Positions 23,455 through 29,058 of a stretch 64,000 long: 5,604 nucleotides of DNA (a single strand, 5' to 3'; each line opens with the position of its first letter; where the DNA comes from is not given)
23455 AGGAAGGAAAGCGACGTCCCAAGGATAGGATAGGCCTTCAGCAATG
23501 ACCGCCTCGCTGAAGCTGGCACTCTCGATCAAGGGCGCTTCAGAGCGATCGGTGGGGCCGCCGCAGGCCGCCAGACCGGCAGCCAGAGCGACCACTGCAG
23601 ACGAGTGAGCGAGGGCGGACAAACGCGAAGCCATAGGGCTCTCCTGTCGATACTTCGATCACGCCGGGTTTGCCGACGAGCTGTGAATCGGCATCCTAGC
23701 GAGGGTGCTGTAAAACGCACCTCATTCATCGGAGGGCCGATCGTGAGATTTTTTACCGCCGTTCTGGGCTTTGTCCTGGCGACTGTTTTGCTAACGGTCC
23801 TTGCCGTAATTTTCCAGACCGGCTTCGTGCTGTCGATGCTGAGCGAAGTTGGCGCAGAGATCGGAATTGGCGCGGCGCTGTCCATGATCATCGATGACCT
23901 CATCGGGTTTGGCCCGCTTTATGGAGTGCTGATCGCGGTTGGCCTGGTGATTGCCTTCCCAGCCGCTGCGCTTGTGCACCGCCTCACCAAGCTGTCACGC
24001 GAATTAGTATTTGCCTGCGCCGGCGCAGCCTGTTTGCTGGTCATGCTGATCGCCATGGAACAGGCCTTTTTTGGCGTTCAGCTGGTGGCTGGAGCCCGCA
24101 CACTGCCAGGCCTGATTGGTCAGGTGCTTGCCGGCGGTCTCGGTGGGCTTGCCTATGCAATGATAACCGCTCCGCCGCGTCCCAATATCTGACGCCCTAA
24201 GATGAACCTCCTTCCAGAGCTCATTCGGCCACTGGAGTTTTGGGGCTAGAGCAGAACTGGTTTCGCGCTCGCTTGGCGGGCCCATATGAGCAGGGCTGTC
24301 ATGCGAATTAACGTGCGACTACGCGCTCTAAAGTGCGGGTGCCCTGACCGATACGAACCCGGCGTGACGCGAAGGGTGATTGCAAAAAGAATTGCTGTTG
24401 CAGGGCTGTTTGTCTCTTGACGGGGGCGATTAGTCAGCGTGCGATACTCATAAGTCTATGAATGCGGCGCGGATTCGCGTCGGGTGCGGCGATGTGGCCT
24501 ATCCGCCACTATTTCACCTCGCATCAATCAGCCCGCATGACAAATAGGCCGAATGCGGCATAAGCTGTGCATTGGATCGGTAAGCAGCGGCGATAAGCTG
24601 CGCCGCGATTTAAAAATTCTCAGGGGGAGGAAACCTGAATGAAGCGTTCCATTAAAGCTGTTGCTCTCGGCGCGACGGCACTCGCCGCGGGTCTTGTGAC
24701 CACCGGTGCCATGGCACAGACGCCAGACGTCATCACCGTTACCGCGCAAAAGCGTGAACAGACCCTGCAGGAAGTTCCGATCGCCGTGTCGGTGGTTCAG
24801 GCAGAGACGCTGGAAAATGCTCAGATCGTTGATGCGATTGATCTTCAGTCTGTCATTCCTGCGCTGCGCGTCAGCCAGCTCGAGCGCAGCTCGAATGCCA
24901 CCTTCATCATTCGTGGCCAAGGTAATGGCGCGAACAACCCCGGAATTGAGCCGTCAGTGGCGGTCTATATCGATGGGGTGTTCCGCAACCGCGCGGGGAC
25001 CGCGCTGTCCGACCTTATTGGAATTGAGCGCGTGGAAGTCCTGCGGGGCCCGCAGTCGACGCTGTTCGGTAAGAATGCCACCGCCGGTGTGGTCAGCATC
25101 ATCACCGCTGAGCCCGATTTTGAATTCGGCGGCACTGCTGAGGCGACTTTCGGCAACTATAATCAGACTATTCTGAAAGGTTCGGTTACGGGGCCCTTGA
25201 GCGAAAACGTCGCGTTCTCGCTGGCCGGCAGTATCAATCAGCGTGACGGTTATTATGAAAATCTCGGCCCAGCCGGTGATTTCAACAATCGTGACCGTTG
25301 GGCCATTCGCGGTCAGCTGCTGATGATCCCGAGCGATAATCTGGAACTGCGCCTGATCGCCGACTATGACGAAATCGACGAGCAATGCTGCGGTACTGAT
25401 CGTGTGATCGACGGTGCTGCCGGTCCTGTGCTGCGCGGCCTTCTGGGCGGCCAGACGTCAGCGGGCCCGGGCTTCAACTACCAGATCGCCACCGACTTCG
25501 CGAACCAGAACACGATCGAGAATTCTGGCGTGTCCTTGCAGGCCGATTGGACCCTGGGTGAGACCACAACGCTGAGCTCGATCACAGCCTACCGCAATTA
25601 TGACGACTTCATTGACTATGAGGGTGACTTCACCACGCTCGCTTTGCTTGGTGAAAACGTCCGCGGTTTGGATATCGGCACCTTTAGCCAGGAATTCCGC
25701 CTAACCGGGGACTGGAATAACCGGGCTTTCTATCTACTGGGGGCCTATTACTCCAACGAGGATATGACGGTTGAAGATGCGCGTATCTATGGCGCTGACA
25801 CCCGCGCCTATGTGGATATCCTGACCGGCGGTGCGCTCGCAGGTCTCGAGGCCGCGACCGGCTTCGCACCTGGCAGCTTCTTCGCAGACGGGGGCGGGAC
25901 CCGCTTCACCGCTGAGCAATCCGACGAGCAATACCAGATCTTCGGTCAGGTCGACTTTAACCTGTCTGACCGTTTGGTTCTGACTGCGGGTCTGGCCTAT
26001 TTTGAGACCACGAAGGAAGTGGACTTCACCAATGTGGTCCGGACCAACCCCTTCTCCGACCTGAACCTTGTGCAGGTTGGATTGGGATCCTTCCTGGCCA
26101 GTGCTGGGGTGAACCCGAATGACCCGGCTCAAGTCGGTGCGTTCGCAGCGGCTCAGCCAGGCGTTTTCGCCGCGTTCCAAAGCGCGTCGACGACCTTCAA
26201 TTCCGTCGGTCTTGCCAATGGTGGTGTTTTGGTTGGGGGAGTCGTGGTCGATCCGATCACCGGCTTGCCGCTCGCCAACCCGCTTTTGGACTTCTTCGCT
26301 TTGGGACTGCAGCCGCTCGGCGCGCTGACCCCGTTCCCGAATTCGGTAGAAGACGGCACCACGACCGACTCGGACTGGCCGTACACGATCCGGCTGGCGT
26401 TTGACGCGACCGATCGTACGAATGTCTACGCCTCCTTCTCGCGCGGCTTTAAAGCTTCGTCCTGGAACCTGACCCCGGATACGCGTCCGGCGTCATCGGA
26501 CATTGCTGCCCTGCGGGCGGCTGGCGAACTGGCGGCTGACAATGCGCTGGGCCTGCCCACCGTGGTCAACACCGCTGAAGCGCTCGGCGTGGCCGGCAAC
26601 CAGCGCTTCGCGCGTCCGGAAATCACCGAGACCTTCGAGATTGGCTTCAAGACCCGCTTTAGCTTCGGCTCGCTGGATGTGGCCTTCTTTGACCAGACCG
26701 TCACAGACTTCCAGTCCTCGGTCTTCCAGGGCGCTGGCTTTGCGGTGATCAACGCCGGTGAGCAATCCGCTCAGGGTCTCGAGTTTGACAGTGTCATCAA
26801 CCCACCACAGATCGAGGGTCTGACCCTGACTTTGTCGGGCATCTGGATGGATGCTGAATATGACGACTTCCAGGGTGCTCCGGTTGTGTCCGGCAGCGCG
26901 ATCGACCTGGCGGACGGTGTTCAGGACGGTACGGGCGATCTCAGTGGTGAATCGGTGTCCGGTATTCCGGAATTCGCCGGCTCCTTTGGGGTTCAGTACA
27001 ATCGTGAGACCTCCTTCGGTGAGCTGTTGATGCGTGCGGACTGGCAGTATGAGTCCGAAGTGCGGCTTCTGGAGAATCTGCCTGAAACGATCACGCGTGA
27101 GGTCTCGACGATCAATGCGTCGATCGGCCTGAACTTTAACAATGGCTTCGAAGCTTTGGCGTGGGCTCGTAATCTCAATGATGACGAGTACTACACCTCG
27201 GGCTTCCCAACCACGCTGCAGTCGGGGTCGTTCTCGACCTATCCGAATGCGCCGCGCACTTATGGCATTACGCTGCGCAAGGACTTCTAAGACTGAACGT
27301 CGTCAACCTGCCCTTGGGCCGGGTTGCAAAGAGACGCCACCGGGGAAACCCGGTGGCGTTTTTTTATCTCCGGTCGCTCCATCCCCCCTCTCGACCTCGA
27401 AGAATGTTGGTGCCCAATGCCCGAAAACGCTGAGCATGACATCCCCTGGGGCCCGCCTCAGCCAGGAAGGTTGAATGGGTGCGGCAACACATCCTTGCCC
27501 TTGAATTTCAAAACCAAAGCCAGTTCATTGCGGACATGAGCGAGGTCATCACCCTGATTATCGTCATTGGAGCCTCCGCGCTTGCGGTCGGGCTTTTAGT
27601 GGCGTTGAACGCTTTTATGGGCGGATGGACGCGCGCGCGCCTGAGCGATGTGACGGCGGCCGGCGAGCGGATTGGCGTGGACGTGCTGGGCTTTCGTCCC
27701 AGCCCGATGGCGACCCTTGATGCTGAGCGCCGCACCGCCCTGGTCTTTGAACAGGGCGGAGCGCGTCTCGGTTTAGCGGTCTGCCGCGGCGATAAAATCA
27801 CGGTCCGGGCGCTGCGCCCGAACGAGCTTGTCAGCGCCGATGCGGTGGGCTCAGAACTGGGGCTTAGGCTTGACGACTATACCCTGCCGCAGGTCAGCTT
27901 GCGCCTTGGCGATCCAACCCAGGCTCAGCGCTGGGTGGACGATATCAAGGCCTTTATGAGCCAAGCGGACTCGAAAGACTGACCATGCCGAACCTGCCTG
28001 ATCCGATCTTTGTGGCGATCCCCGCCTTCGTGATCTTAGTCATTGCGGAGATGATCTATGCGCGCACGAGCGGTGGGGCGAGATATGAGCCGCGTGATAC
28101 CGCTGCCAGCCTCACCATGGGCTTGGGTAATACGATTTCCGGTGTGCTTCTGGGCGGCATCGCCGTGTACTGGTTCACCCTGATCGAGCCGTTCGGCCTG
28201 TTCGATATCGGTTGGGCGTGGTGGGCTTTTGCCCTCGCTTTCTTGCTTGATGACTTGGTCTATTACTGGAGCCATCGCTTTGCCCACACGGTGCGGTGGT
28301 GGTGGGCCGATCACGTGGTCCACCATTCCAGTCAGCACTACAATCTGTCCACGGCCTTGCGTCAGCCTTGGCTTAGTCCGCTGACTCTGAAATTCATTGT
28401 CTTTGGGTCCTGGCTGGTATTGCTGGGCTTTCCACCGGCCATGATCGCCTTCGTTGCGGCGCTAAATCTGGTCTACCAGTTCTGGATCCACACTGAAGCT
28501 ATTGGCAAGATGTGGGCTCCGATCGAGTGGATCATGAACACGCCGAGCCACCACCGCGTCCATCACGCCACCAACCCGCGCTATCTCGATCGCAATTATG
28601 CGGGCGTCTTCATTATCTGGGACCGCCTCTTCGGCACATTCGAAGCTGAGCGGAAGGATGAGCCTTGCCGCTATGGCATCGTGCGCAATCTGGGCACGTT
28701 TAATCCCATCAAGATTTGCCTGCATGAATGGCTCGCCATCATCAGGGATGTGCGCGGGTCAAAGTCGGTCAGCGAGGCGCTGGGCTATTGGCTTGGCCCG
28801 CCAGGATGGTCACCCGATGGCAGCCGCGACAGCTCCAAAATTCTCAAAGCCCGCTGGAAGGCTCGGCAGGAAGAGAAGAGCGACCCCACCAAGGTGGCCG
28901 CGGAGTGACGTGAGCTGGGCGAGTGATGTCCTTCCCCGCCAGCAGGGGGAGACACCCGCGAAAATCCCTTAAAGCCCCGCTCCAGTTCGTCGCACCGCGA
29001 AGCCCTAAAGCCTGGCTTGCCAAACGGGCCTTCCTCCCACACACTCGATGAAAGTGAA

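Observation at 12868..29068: Candidate undescribed regulon: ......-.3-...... palindrome upstream of three separate catabolic units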

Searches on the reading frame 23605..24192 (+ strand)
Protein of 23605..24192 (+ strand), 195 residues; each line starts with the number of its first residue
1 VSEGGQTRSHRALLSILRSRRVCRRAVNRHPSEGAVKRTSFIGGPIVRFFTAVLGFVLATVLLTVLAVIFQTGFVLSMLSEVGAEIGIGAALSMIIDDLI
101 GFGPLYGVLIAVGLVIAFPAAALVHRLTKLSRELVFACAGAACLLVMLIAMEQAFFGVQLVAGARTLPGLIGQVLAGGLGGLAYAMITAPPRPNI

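Call 8: search_protein_families(library=pfam, proteins=[window:23605-24192:+])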
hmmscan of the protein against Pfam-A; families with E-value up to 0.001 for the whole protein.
window:23605-24192:+ (195 aa): 0 families

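Call 19: search_protein_families(library=pfam, proteins=[window:23605-24192:+], max_evalue=0.01)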
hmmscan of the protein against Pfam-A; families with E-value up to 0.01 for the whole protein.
window:23605-24192:+ (195 aa): 0 families

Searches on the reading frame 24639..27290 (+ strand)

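Call 8: search_protein_families(library=pfam, proteins=[window:24639-27290:+])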
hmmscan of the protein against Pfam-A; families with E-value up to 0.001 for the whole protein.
window:24639-27290:+ (883 aa): 2 families
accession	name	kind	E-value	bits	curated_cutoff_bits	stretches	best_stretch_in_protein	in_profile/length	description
PF00593.30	TonB_dep_Rec_b-barrel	-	7.5e-26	92.4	27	1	572-846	209-436/436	TonB dependent receptor-like, beta-barrel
PF07715.20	Plug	-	1e-17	65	23.9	1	43-151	2-107/107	TonB-dependent Receptor Plug Domain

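Call 30: search_protein_families(library=ncbifam, proteins=[window:24639-27290:+], max_evalue=0.00001)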
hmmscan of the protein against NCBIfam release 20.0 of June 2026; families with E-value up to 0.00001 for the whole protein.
window:24639-27290:+ (883 aa): 20 families
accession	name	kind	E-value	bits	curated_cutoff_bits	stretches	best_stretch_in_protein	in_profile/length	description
TIGR01783.1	TonB-siderophor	subfamily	4e-30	105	223.5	2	46-248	2-195/649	TonB-dependent siderophore receptor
TIGR01785.1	TonB-hemin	subfamily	1.6e-23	83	316.85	1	30-159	2-131/677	TonB-dependent heme/hemoglobin receptor family protein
TIGR01786.1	TonB-hemlactrns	subfamily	5.8e-20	71.2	323.75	2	31-159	2-136/719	TonB-dependent hemoglobin/transferrin/lactoferrin family receptor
TIGR01779.1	TonB-B12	equivalog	7.1e-19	67.8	599.7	1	2-220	2-216/614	TonB-dependent vitamin B12 receptor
NF047944.1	FoxamRcptFoxA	equivalog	2.3e-14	52.7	1300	1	21-244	19-245/697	ferrioxamine B receptor FoxA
NF007926.1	PRK10641.1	equivalog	6.9e-14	51.3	836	1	9-220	7-216/617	TonB-dependent vitamin B12 receptor BtuB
NF041535.1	TonB_rec_PqqU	equivalog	1.3e-13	50.2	1200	1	35-205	5-183/676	TonB-dependent receptor PqqU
NF010010.0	PRK13483.1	equivalog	1.9e-13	49.3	927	1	5-242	9-251/660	ligand-gated channel protein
NF053590.1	TonB_dep_TOL0244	equivalog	2.7e-13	49.4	645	1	32-177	14-160/604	TOL_0244 family TonB-dependent receptor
NF010651.0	PRK14050.1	equivalog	2.2e-11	42.6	884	1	33-250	66-274/730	TonB-dependent siderophore receptor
NF007478.2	PRK10064.1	equivalog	4.4e-11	41.8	745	1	10-166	12-167/663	catecholate siderophore receptor CirA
NF010038.0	PRK13513.1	equivalog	2.5e-10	39.5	942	1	7-171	13-181/659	ligand-gated channel protein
NF010012.0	PRK13486.1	equivalog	2e-09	36.4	924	1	20-168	16-169/696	TonB-dependent receptor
NF007465.0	PRK10044.1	equivalog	1e-08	33.9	803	1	33-161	66-191/726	ferrichrome porin FhuA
NF049947.1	TonB_dep_PCPU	exception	1.1e-08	33.7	800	1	128-216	136-222/685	TonB-dependent receptor, PCPU motif-type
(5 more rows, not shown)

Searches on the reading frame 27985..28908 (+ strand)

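Call 8: search_protein_families(library=pfam, proteins=[window:27985-28908:+])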
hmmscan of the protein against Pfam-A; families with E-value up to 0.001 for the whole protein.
window:27985-28908:+ (307 aa): 1 family
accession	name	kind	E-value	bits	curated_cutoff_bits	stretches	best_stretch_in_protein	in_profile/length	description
PF04116.19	FA_hydroxylase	-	5.1e-30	105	31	1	82-218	1-132/132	Fatty acid hydroxylase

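Call 30: search_protein_families(library=ncbifam, proteins=[window:27985-28908:+], max_evalue=0.00001)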
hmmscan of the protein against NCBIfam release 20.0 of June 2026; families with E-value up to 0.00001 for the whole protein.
window:27985-28908:+ (307 aa): 1 family
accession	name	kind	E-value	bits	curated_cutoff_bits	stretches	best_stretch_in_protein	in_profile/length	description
NF052566.1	OrLpdHdlsOlsERhiz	equivalog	1.6e-15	57.2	475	1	83-233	120-268/293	ornithine lipid hydroxylase OlsE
